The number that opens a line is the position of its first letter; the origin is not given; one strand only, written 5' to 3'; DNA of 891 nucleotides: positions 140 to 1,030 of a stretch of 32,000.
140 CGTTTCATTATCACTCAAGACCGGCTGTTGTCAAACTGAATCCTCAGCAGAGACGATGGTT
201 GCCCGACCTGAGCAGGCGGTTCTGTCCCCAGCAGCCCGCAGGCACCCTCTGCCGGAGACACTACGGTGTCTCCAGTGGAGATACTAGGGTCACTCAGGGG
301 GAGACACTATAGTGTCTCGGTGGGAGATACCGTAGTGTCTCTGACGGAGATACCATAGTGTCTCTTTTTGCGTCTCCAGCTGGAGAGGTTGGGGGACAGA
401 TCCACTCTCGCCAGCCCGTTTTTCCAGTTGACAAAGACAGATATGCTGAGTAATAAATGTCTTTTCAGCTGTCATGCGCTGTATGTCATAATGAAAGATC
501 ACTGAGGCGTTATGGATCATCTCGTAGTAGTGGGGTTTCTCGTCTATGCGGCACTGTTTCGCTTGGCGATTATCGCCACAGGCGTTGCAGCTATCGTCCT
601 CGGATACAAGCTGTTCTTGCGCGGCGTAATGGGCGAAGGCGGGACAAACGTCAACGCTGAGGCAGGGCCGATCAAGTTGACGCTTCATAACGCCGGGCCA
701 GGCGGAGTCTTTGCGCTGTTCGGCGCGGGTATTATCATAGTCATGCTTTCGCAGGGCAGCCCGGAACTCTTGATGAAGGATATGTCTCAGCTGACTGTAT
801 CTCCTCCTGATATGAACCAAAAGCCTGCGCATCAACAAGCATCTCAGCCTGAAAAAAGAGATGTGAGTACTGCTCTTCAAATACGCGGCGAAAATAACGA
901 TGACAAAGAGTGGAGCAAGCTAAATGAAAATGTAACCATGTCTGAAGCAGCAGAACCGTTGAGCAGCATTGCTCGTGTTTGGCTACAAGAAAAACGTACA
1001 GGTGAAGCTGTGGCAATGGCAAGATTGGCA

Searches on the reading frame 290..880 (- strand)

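Call 13: search_protein_families(library=pfam, proteins=[window:290-880:-], max_evalue=1)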
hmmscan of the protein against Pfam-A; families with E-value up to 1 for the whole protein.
window:290-880:- (196 aa): 1 family
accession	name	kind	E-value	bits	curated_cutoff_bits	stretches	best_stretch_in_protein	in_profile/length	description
PF12265.14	CAF1C_H4-bd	-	0.046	14.4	22.7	1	64-91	17-47/69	Histone-binding protein RBBP4 or subunit C of CAF1 complex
